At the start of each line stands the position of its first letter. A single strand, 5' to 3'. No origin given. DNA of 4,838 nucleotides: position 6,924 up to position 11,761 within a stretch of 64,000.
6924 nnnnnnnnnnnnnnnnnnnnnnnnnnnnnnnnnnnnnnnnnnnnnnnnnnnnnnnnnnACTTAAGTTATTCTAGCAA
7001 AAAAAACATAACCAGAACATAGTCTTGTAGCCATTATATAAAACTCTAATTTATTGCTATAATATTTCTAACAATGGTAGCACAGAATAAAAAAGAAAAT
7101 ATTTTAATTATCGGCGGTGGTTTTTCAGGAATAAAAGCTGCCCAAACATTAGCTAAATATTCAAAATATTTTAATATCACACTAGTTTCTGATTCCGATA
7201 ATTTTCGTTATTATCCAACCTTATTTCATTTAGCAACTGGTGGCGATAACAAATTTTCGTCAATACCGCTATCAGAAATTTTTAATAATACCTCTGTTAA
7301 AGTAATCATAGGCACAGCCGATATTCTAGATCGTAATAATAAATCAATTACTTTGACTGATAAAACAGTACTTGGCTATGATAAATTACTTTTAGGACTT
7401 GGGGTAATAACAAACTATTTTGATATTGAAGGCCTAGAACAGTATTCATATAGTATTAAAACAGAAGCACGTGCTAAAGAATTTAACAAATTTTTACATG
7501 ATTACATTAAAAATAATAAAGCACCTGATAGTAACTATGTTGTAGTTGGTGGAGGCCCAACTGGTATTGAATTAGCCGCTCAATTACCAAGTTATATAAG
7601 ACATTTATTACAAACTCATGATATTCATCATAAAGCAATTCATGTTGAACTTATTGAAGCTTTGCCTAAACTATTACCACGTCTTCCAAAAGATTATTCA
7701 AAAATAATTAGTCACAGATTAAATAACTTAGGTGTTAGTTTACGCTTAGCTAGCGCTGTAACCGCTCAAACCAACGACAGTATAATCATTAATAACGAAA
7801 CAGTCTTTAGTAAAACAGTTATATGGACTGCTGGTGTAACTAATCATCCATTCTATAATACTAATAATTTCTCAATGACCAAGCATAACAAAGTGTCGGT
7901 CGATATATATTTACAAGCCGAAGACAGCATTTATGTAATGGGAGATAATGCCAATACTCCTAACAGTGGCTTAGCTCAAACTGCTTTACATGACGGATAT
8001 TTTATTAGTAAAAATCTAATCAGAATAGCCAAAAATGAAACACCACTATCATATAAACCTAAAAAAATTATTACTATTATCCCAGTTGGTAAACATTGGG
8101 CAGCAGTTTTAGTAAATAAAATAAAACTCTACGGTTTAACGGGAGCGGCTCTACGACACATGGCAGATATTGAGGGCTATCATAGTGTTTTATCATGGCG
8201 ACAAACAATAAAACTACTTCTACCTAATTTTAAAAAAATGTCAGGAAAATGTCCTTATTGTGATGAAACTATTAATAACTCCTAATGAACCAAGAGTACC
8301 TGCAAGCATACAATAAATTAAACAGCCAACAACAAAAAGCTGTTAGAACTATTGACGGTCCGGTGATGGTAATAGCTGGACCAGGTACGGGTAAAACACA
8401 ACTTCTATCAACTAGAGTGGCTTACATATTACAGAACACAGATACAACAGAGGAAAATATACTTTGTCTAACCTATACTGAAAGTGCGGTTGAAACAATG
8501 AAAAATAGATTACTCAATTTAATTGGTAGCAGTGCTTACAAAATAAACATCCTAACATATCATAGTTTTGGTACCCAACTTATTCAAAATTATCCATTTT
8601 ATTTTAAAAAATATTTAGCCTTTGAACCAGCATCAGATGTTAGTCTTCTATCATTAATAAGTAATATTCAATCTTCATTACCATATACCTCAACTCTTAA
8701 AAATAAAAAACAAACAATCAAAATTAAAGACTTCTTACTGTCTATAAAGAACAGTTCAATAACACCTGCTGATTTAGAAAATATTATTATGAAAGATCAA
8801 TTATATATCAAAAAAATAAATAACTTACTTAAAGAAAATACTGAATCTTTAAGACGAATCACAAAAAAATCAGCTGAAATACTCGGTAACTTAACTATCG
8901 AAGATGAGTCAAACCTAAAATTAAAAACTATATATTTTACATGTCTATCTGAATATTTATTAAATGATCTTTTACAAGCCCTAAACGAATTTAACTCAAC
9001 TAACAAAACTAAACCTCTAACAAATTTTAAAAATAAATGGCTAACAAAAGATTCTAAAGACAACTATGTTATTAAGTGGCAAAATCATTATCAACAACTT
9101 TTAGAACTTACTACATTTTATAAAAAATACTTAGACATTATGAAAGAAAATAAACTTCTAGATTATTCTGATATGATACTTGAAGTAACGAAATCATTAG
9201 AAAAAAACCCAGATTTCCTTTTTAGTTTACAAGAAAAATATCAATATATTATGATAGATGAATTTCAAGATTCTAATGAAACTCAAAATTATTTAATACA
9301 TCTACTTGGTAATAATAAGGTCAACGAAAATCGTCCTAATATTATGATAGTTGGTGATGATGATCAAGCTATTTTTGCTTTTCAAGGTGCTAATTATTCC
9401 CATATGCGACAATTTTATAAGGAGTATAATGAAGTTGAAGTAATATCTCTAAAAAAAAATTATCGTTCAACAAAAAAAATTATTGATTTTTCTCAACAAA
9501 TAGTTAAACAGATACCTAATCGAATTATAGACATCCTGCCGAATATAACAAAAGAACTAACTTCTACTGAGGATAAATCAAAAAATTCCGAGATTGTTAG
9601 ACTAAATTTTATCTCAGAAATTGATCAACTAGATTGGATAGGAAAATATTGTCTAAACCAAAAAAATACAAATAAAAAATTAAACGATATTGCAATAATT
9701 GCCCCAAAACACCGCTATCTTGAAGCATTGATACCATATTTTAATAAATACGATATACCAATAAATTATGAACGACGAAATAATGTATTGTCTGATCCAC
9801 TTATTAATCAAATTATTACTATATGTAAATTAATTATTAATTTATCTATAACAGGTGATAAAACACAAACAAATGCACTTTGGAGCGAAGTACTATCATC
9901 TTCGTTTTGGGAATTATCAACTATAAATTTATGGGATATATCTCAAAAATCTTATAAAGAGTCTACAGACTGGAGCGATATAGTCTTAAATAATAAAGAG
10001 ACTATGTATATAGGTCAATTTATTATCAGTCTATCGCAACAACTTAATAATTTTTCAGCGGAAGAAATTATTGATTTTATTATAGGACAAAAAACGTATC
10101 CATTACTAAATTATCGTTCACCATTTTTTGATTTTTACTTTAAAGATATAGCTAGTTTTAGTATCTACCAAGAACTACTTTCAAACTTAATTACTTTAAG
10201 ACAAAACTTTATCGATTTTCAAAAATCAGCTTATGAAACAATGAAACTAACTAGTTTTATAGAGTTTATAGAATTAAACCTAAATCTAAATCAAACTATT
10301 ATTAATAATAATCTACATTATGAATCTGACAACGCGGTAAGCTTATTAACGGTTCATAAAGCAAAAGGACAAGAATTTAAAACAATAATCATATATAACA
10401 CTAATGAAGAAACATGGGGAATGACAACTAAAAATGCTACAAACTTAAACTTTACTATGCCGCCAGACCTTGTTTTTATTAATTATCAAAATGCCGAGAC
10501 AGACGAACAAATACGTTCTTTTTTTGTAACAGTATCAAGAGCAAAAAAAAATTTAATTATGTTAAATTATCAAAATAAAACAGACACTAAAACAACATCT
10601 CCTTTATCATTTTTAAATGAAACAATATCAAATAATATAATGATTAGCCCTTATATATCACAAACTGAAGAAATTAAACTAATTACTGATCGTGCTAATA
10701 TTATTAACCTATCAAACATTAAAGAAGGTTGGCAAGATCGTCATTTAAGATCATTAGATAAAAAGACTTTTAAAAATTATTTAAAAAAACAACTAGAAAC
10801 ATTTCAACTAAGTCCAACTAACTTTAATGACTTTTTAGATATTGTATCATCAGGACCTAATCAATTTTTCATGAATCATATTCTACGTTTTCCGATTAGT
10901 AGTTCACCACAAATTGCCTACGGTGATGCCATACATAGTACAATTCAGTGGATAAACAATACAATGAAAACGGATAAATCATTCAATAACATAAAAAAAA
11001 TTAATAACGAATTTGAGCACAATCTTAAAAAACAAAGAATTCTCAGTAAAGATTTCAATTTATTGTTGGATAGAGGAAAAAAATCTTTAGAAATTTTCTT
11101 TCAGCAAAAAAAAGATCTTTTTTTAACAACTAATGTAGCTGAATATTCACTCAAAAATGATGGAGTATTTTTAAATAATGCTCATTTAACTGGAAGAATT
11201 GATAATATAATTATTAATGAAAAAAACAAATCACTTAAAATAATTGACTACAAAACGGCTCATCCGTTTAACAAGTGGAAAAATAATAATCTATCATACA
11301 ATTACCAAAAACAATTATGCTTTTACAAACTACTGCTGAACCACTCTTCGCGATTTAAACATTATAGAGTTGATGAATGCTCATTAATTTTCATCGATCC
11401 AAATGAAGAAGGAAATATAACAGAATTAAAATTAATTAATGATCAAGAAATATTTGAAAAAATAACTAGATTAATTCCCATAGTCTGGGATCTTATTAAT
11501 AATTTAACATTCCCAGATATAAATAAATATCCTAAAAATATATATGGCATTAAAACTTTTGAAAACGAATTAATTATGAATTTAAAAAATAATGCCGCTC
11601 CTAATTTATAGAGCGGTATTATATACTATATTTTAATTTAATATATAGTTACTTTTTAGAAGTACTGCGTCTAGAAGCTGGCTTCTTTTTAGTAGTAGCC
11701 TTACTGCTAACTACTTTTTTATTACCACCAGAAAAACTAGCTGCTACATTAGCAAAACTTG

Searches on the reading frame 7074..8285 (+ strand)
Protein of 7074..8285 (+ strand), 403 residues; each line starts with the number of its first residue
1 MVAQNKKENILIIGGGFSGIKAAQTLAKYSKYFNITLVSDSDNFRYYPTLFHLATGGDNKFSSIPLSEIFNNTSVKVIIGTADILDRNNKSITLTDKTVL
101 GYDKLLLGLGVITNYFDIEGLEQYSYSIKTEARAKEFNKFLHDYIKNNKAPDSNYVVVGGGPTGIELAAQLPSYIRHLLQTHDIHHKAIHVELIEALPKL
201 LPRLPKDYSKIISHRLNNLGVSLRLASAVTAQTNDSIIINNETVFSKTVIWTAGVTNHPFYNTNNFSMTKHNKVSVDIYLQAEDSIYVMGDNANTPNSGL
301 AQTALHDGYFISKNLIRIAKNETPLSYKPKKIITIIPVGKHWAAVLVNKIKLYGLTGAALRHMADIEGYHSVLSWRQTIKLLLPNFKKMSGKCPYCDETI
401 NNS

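Call 61: search_protein_families(library=pfam, proteins=[window:7074-8285:+], max_evalue=0.0001)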
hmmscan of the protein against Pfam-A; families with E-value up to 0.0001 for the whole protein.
window:7074-8285:+ (403 aa): 4 families
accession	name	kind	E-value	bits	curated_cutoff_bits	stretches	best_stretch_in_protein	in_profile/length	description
PF07992.20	Pyr_redox_2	-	1.9e-35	123.1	26.1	1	9-308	2-291/291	Pyridine nucleotide-disulphide oxidoreductase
PF00070.33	Pyr_redox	-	1.3e-14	54.9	22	1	155-234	2-68/82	Pyridine nucleotide-disulphide oxidoreductase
PF13738.12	Pyr_redox_3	-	1.5e-05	24.9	30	0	6-42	163-197/305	Pyridine nucleotide-disulphide oxidoreductase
PF13454.12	NAD_binding_9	-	3.8e-05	24.2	21.8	0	12-41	2-33/155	FAD-NAD(P)-binding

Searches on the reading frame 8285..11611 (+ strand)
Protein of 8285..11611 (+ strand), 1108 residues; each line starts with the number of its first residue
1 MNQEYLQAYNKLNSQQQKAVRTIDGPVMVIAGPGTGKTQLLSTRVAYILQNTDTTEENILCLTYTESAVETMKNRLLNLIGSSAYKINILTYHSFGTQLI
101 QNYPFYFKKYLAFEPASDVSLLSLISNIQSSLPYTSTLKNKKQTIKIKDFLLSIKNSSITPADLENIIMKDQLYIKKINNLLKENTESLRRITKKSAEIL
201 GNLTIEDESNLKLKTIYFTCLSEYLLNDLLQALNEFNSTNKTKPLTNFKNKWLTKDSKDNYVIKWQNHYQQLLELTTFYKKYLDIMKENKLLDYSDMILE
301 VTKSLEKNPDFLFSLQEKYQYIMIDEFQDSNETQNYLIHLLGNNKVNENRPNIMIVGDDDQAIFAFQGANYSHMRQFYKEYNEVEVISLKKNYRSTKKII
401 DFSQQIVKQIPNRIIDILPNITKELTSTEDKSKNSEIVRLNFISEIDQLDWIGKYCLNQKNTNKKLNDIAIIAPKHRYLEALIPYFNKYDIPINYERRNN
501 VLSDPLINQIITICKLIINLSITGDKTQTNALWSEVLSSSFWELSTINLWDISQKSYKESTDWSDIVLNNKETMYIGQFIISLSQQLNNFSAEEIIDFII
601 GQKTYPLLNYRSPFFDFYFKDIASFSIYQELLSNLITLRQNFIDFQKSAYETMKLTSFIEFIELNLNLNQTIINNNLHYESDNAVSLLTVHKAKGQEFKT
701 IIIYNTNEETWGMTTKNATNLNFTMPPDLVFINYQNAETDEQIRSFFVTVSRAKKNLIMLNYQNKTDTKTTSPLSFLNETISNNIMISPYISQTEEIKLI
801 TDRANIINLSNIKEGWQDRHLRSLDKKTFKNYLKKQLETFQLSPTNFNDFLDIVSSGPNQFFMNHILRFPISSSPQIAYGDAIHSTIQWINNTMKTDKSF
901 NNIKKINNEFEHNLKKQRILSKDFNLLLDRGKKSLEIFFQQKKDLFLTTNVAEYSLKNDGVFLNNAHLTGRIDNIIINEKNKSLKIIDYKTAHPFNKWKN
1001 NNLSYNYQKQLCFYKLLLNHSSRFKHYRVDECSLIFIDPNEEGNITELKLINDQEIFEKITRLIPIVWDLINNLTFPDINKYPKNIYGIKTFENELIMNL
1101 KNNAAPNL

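Call 61: search_protein_families(library=pfam, proteins=[window:8285-11611:+], max_evalue=0.0001)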
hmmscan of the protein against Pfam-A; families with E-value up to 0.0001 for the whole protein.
window:8285-11611:+ (1108 aa): 5 families
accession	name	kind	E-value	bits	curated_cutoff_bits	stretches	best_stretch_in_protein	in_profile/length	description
PF00580.27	UvrD-helicase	-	3.6e-55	188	23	2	12-191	1-182/271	UvrD/REP helicase N-terminal domain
PF13361.12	UvrD_C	-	5.6e-26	92.2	25.6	1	387-761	1-347/350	UvrD-like helicase C-terminal domain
PF13245.12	AAA_19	-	4.6e-18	66.1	25.1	1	16-366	1-133/134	AAA domain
PF12705.13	PDDEXK_1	-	4.8e-13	50.1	22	1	842-1072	2-225/247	PD-(D/E)XK nuclease superfamily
PF13538.12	UvrD_C_2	-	7.9e-06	26.1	27.4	0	687-707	4-24/52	UvrD-like helicase C-terminal domain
